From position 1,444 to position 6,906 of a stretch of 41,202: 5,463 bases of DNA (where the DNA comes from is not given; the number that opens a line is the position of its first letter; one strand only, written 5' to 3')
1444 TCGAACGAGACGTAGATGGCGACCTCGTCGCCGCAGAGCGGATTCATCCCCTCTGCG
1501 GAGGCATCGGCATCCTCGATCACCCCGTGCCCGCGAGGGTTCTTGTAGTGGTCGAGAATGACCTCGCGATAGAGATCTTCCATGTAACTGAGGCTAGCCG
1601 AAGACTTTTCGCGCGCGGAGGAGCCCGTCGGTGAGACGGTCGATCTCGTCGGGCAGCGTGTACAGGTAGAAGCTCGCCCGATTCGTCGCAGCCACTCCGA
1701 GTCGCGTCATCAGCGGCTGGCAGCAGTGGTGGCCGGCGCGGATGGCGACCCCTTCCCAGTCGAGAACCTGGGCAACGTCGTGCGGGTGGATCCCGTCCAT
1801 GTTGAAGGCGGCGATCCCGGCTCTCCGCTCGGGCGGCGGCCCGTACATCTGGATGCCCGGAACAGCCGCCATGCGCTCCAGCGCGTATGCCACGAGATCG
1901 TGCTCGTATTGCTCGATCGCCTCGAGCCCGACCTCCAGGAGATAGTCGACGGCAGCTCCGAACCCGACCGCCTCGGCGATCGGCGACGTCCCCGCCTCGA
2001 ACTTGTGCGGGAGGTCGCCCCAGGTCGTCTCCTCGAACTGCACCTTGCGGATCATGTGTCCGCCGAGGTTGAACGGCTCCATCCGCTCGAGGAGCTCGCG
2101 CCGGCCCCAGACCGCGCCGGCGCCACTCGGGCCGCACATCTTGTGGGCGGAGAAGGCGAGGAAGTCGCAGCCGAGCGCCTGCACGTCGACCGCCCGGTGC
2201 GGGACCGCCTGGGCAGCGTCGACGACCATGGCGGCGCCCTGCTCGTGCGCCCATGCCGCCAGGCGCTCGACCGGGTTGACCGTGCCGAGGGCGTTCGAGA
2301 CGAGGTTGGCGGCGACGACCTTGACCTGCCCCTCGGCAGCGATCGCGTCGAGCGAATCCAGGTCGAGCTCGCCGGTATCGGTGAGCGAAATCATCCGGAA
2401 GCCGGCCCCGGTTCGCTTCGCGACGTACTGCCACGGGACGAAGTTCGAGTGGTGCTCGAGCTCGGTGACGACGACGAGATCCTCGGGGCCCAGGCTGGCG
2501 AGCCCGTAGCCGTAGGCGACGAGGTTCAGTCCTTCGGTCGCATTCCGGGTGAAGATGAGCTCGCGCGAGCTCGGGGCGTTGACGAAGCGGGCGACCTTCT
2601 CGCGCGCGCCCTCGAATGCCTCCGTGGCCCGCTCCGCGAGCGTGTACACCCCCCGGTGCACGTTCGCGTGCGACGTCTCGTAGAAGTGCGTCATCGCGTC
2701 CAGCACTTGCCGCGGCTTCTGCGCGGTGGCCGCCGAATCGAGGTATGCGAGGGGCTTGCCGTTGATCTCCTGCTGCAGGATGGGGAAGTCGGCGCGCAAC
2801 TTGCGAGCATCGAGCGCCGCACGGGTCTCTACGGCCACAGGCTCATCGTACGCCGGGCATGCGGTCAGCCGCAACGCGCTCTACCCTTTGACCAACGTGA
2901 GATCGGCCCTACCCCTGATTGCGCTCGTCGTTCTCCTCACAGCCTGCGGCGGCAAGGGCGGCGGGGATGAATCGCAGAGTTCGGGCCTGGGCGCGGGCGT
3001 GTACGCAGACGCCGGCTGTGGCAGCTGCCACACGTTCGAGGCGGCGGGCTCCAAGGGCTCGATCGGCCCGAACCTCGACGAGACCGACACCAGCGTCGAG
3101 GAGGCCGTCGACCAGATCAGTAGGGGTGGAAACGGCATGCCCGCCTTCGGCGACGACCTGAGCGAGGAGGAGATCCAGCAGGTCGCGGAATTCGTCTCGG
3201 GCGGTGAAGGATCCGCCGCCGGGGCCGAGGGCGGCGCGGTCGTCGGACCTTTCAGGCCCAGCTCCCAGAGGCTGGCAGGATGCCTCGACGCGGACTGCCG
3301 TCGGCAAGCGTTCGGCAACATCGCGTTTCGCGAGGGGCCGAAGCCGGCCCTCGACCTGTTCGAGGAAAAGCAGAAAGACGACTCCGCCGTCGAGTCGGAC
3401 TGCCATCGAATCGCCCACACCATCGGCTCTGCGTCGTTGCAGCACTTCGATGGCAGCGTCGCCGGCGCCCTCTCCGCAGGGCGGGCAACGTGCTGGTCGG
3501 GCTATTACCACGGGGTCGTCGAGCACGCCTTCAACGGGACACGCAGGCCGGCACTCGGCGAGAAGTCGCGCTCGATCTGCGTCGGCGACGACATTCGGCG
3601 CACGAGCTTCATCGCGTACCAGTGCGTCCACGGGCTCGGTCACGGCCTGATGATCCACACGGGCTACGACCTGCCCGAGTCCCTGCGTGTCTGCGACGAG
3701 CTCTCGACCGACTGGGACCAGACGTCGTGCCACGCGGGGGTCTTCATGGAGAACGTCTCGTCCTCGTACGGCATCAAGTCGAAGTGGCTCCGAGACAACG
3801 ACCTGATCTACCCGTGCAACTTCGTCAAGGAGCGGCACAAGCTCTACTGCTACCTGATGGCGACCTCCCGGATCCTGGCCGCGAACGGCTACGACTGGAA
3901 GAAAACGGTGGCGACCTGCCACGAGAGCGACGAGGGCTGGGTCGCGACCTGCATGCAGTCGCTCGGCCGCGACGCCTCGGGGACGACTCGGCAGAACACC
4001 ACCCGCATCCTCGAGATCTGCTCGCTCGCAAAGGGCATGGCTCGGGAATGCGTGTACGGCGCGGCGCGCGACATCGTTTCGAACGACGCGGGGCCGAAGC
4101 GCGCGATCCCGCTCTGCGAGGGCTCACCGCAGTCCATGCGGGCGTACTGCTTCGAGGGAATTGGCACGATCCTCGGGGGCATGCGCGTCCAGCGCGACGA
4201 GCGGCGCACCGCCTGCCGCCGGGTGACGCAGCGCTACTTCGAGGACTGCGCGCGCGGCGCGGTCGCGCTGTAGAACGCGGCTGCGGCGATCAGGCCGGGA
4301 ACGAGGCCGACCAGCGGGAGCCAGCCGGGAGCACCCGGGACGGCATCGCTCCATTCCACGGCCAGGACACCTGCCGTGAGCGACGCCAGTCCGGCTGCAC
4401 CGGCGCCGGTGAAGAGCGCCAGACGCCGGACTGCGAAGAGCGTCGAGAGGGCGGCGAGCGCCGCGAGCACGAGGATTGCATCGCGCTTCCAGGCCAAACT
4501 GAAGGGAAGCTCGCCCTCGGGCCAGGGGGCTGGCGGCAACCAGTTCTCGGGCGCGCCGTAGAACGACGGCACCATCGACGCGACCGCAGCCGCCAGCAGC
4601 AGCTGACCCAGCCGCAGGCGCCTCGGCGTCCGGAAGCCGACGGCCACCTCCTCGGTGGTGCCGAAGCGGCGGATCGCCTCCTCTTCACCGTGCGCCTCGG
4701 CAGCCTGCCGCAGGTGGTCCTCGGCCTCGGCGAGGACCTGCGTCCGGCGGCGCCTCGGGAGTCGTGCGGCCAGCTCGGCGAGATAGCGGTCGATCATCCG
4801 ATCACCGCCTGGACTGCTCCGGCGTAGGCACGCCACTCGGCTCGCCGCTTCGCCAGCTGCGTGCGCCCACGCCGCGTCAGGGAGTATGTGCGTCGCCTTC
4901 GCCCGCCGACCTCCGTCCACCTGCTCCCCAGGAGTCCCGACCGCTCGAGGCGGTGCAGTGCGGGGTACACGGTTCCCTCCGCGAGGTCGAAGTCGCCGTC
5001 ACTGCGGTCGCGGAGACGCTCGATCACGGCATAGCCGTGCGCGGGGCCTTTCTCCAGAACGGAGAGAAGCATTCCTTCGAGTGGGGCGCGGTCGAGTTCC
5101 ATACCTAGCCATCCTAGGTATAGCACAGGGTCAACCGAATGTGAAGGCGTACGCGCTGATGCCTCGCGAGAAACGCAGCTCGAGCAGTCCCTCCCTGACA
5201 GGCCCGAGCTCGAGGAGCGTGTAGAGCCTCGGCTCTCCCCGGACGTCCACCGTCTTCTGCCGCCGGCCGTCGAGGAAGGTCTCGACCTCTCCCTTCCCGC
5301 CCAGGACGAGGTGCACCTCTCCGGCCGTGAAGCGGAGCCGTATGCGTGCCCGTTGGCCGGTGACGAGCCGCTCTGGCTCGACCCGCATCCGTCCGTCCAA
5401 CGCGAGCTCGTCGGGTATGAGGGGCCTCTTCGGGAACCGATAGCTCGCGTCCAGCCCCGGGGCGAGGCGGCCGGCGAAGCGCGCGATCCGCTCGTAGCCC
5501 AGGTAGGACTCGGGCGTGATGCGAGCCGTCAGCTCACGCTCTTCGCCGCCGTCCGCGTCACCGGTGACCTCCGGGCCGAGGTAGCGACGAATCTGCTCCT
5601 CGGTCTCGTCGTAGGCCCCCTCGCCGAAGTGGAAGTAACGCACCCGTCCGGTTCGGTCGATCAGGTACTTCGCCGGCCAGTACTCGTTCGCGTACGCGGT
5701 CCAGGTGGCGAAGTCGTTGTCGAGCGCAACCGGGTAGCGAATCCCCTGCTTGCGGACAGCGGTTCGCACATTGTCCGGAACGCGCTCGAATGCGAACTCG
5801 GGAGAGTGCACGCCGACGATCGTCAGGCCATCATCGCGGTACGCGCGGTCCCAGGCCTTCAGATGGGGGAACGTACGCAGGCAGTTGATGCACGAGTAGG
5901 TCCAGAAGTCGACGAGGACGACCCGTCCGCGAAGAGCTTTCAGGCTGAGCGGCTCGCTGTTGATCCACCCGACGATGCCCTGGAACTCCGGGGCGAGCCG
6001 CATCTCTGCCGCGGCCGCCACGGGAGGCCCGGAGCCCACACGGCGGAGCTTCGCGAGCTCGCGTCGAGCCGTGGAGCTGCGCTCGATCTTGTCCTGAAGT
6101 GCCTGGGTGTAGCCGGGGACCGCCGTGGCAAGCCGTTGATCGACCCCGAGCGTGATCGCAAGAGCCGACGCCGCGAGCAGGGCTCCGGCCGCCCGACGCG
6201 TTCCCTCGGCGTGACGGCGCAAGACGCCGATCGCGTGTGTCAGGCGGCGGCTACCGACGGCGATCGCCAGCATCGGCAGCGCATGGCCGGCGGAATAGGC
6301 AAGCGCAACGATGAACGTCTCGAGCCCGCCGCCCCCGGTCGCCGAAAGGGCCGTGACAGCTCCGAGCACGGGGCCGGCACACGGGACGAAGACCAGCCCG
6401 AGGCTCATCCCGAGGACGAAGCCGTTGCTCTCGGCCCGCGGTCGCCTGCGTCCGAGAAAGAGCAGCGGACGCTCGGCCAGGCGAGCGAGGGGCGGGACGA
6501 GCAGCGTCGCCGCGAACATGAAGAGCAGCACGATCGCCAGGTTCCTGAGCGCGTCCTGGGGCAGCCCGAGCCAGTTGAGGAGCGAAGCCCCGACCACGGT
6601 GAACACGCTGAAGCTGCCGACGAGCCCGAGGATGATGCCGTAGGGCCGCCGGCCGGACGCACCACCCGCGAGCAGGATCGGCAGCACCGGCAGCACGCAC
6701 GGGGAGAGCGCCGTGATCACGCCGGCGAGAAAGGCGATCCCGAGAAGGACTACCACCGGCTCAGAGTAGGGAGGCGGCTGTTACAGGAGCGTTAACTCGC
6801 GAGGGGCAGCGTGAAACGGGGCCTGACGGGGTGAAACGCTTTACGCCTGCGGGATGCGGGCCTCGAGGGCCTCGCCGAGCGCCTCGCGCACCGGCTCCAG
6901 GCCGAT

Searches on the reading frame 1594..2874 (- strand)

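Call 72: search_protein_families(library=pfam, proteins=[window:1594-2874:-], max_evalue=0.00001)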
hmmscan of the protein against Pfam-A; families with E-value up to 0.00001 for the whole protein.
window:1594-2874:- (426 aa): 1 family
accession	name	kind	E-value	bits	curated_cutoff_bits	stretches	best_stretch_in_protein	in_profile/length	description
PF00266.25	Aminotran_5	-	1.7e-143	478.5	21.5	1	44-414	2-371/371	Aminotransferase class-V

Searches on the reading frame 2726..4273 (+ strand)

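Call 72: search_protein_families(library=pfam, proteins=[window:2726-4273:+], max_evalue=0.00001)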
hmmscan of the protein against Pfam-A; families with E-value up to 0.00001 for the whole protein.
window:2726-4273:+ (515 aa): 1 family
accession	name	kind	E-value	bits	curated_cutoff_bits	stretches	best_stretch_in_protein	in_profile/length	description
PF13442.11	Cytochrome_CBB3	-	2.7e-13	50.4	27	1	89-157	6-68/68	Cytochrome C oxidase, cbb3-type, subunit III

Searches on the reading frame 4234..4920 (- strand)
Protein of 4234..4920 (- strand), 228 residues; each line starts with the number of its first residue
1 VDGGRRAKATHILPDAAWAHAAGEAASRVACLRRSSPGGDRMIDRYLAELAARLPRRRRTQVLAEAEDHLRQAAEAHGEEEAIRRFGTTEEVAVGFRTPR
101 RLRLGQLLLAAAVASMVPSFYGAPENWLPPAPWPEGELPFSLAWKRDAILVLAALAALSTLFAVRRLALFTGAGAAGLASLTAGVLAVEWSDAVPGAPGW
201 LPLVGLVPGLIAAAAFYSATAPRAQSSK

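Call 72: search_protein_families(library=pfam, proteins=[window:4234-4920:-], max_evalue=0.00001)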
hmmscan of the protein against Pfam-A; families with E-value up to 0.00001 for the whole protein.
window:4234-4920:- (228 aa): 1 family
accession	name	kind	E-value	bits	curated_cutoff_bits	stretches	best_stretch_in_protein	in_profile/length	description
PF22564.2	HAAS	-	4.3e-09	37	27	1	46-93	2-53/55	HAAS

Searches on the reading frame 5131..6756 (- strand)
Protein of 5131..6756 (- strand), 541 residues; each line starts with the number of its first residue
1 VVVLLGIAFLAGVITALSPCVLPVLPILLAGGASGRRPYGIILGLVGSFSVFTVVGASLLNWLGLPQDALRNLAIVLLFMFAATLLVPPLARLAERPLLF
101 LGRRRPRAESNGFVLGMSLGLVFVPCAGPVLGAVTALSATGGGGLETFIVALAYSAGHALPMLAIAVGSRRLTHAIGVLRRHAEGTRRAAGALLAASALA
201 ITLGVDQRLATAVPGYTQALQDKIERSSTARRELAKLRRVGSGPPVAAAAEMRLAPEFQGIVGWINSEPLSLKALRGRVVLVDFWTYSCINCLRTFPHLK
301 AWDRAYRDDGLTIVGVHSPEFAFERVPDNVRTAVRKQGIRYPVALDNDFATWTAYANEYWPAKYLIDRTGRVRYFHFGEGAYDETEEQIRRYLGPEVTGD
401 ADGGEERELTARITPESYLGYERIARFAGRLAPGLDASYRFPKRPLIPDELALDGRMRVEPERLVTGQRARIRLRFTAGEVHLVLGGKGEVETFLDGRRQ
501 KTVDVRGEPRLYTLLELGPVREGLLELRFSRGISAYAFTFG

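Call 72: search_protein_families(library=pfam, proteins=[window:5131-6756:-], max_evalue=0.00001)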
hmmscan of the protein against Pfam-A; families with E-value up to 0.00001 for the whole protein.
window:5131-6756:- (541 aa): 5 families
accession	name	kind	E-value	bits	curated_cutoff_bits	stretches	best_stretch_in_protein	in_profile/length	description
PF17991.7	Thioredoxin_10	-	3.7e-28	99.3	27.1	1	414-541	1-142/142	Thioredoxin like C-terminal domain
PF00578.27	AhpC-TSA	-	7e-11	42.6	26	1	255-374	5-123/124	AhpC/TSA family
PF08534.16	Redoxin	-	4.9e-09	36.6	26.6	1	267-380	18-136/148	Redoxin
PF13905.12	Thioredoxin_8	-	2.2e-07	31.6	27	1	277-372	1-94/94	Thioredoxin-like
PF02683.22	DsbD_TM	-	3.9e-07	30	27.1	1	2-181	2-197/219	Cytochrome C biogenesis protein transmembrane domain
